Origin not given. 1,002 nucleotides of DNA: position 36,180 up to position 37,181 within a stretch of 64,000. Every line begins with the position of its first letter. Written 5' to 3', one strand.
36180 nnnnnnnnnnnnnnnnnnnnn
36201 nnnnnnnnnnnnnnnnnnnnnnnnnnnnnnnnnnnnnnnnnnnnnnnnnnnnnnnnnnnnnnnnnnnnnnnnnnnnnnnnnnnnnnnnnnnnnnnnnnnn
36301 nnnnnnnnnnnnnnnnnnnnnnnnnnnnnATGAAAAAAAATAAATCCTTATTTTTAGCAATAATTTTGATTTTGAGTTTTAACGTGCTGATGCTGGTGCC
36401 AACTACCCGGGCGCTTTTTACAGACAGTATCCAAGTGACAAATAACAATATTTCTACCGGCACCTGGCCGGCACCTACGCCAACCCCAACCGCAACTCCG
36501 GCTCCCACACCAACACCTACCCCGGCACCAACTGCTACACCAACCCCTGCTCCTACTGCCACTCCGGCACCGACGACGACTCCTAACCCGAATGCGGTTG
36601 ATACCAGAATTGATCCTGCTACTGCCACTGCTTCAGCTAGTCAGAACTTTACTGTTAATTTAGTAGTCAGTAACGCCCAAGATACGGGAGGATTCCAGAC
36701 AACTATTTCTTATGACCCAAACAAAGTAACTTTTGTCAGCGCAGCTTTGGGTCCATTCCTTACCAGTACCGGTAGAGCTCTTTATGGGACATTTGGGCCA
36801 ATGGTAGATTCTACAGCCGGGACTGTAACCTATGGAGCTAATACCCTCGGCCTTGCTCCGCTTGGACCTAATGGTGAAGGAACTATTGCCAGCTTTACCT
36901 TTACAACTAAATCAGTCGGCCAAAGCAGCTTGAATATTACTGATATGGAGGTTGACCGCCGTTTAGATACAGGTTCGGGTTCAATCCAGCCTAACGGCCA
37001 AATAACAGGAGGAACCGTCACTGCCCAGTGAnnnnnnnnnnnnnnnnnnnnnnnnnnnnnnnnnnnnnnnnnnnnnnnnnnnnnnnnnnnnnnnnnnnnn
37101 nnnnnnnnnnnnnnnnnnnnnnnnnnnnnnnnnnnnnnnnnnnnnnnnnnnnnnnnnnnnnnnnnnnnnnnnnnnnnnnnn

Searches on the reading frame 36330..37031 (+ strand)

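Call 8: search_protein_families(library=pfam, proteins=[window:36330-37031:+], max_evalue=1)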
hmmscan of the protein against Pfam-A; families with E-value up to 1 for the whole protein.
window:36330-37031:+ (233 aa): 4 families
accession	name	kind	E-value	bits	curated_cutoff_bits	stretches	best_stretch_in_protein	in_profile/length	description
PF00963.24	Cohesin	-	1.8e-07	31.8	24.1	1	97-210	6-116/139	Cohesin domain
PF04625.18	DEC-1_N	-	0.68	9.3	29.2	1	48-92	117-159/403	DEC-1 protein, N-terminal region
PF15358.11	TSKS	-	0.83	8.9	27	1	35-98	12-62/395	Testis-specific serine kinase substrate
PF15284.11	PAGK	-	0.91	9.9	22.8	1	1-17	1-17/64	Phage-encoded virulence factor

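Call 9: search_protein_families(library=ncbifam, proteins=[window:36330-37031:+], max_evalue=1)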
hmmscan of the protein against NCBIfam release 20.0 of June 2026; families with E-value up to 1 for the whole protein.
window:36330-37031:+ (233 aa): 9 families
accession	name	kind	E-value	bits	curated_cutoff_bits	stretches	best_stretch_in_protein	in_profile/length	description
NF008084.0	PRK10819.1-5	equivalog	1.5e-05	25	315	1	10-88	28-109/249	TonB system transport protein TonB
NF037973.1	metallo_SslE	exception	4.9e-05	20.9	3000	1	32-127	31-120/1519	lipoprotein metalloprotease SslE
NF008082.0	PRK10819.1-3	equivalog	0.0095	15.8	265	1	37-97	56-115/242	TonB system transport protein TonB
NF033761.1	gliding_GltJ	equivalog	0.038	13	450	1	48-101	412-489/671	adventurous gliding motility protein GltJ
NF033845.1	MSCRAMM_ClfB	exception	0.039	11.9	999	1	48-98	545-594/871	MSCRAMM family adhesin clumping factor ClfB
NF005848.0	PRK07764.2-4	equivalog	0.048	12.2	1259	1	44-106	394-459/827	DNA polymerase III subunit gamma and tau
TIGR00601.1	rad23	equivalog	0.26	10.4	207.3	1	36-115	74-155/381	UV excision repair protein Rad23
NF053819.1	EF0750_LPXTG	subfamily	0.32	11.5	47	1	1-70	1-68/105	EF2685/EF0750 family sortase-dependent surface protein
NF008153.0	PRK10905.1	equivalog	0.74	8.9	256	1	45-116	282-353/424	cell division protein DamX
